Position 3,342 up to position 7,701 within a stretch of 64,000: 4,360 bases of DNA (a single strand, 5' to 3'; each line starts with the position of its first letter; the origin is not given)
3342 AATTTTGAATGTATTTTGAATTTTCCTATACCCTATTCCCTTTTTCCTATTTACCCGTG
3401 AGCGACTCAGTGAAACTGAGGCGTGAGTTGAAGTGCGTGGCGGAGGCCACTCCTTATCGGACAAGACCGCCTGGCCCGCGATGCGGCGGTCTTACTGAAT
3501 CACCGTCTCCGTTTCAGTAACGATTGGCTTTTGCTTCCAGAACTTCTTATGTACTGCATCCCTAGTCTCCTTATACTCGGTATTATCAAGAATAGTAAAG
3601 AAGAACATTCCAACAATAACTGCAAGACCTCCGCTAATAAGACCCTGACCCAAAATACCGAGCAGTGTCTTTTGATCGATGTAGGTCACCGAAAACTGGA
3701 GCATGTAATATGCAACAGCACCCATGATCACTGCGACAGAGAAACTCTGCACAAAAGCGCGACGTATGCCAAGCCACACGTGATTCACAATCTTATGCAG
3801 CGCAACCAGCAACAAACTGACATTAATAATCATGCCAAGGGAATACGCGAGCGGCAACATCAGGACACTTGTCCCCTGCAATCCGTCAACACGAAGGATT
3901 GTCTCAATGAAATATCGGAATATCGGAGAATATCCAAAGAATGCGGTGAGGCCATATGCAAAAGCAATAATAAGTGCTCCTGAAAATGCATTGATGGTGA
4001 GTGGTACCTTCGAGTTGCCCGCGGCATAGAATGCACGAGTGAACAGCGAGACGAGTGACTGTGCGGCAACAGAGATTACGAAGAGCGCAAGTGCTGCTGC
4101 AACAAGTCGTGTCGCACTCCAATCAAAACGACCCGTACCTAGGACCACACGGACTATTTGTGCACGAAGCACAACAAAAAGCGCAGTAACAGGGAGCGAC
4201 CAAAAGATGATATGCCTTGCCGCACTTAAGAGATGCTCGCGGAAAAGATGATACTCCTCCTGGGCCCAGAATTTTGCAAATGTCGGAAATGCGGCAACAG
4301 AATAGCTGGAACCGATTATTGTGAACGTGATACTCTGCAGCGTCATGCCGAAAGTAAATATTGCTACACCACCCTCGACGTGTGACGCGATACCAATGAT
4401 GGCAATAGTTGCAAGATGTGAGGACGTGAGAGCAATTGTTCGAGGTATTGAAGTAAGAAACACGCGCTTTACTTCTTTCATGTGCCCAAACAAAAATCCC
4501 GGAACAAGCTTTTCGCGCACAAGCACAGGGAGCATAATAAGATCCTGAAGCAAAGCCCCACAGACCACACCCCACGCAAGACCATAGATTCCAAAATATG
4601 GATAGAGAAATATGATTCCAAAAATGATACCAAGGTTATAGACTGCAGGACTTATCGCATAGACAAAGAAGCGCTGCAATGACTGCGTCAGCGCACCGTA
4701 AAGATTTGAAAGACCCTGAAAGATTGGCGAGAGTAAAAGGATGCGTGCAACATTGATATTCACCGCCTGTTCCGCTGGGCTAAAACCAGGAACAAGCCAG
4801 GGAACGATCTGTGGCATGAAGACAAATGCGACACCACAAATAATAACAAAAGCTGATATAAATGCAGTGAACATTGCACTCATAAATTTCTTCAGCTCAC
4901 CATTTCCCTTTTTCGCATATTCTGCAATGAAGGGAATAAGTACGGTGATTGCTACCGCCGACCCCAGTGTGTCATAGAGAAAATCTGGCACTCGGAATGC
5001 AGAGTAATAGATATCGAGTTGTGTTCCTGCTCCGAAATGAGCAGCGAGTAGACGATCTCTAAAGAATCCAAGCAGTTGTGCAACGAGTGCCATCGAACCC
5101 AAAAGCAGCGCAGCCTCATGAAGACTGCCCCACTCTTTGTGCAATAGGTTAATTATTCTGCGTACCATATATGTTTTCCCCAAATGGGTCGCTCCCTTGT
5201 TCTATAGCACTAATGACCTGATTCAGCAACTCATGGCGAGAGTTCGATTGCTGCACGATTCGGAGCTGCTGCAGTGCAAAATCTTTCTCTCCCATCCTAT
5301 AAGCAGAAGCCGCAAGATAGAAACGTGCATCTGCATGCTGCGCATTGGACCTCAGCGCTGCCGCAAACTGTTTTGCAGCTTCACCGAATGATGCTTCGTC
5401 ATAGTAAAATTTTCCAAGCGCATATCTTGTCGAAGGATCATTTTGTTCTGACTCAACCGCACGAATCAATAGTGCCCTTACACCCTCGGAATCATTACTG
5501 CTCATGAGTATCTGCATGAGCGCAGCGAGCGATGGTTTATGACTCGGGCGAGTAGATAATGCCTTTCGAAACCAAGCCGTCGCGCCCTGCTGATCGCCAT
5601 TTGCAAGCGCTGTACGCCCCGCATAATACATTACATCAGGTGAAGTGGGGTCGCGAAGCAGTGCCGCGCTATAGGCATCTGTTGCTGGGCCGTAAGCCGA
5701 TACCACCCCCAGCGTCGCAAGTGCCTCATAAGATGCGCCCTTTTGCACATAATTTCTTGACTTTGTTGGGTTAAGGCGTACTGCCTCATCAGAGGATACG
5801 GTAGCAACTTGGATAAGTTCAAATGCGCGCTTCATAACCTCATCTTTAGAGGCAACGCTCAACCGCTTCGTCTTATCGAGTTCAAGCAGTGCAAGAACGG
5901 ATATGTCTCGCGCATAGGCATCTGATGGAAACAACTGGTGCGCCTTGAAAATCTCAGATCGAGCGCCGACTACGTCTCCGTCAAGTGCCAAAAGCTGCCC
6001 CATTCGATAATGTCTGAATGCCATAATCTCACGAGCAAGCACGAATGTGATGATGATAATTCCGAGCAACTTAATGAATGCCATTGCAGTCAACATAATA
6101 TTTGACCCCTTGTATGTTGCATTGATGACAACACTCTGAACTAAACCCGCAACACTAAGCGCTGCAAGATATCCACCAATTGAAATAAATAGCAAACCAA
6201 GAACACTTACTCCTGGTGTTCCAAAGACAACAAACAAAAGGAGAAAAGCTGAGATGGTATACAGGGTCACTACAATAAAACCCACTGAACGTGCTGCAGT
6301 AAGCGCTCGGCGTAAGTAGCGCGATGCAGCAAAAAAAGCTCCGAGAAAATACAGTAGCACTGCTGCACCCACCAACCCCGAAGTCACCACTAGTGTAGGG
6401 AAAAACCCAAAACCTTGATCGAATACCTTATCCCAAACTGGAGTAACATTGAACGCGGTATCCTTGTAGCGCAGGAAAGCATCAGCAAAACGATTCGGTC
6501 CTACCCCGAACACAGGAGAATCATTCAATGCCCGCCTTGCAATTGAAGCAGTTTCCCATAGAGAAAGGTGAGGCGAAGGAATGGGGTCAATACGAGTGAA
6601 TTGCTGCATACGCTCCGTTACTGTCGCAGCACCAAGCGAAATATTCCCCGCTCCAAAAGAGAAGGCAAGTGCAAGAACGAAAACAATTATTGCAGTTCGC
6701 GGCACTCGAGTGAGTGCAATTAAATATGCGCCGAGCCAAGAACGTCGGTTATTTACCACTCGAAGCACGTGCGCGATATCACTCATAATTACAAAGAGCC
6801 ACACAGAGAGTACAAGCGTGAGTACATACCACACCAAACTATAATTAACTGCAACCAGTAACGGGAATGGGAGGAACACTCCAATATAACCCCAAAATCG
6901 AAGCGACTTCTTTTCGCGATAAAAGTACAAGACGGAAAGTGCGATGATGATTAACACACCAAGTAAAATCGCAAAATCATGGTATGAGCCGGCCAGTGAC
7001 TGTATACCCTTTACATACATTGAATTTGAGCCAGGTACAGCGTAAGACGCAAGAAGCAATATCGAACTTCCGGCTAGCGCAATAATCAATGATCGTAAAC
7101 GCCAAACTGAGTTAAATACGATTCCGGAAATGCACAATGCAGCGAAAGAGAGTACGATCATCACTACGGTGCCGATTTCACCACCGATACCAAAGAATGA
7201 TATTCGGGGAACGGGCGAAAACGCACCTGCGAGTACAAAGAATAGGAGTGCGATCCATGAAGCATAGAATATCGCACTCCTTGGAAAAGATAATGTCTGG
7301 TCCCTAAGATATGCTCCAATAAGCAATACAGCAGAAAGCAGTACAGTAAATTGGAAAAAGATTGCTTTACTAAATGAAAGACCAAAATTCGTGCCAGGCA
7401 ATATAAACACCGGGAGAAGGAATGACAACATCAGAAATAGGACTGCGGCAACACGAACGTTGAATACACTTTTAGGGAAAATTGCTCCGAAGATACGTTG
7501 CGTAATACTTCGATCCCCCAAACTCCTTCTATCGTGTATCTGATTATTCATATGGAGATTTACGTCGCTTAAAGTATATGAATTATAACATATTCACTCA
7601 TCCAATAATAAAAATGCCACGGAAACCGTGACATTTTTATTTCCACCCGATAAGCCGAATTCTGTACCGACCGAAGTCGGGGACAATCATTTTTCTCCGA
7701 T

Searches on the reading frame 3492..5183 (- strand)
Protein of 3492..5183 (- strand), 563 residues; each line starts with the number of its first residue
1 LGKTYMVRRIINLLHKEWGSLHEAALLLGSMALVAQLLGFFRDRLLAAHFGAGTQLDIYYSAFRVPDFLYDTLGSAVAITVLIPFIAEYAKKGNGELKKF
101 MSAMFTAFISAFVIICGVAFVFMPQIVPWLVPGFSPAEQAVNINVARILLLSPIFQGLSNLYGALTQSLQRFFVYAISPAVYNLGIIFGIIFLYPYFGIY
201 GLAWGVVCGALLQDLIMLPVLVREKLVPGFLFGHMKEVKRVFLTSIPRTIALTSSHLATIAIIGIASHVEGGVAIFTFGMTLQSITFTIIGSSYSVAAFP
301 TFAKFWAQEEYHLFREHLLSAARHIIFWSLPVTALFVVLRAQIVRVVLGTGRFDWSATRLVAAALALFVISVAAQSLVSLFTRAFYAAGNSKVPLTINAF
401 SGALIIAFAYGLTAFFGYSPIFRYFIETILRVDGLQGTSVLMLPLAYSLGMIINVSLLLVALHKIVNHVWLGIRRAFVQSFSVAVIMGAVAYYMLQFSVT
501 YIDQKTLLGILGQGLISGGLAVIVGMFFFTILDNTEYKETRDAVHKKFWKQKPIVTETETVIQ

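Call 85: search_protein_families(library=pfam, proteins=[window:3492-5183:-], max_evalue=0.0001)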
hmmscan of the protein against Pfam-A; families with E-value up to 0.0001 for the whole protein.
window:3492-5183:- (563 aa): 2 families
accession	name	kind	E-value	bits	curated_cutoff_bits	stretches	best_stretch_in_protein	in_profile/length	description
PF03023.19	MurJ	-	9.2e-60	203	27.4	1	46-499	1-437/451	Lipid II flippase MurJ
PF01943.22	Polysacc_synt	-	5e-07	29.9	28.2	1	82-306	60-274/274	Polysaccharide biosynthesis protein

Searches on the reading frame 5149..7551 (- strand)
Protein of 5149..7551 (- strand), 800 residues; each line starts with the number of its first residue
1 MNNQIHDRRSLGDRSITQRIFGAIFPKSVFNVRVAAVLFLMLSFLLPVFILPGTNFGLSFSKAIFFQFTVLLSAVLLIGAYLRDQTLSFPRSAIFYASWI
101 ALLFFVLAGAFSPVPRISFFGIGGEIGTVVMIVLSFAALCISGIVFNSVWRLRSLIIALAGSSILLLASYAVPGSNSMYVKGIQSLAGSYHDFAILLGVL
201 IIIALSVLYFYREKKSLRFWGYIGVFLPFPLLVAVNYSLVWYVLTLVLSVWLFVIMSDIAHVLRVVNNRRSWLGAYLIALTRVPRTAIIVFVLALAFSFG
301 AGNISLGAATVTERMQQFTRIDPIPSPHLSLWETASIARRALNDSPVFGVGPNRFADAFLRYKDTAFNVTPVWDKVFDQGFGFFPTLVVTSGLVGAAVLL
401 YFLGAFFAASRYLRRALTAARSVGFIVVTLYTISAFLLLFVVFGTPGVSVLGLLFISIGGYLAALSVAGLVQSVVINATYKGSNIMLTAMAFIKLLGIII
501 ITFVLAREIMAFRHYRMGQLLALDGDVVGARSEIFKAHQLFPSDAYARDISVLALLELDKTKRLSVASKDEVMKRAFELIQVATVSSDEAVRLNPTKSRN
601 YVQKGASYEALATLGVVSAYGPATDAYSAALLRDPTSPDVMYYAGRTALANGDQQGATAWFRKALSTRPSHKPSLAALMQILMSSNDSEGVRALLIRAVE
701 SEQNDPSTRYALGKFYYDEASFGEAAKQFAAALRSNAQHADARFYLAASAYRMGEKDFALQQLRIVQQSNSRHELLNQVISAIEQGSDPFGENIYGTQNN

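Call 85: search_protein_families(library=pfam, proteins=[window:5149-7551:-], max_evalue=0.0001)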
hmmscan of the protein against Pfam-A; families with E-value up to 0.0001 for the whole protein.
window:5149-7551:- (800 aa): 6 families
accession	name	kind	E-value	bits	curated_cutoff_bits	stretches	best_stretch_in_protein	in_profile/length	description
PF14559.12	TPR_19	-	7.6e-10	39.4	25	1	648-707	1-60/68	Tetratricopeptide repeat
PF13432.12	TPR_16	-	1.9e-08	35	32.7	0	625-669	18-62/65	Tetratricopeptide repeat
PF13431.12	TPR_17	-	2.1e-07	31.1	24.4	0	627-657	2-32/34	Tetratricopeptide repeat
PF07719.23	TPR_2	-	5.5e-07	29.7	27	0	639-670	2-33/34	Tetratricopeptide repeat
PF12895.13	ANAPC3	-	5.9e-06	26.9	27.2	0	697-763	14-79/82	Anaphase-promoting complex, cyclosome, subunit 3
PF13428.12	TPR_14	-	6.3e-06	26.8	23.5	0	708-748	3-43/44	Tetratricopeptide repeat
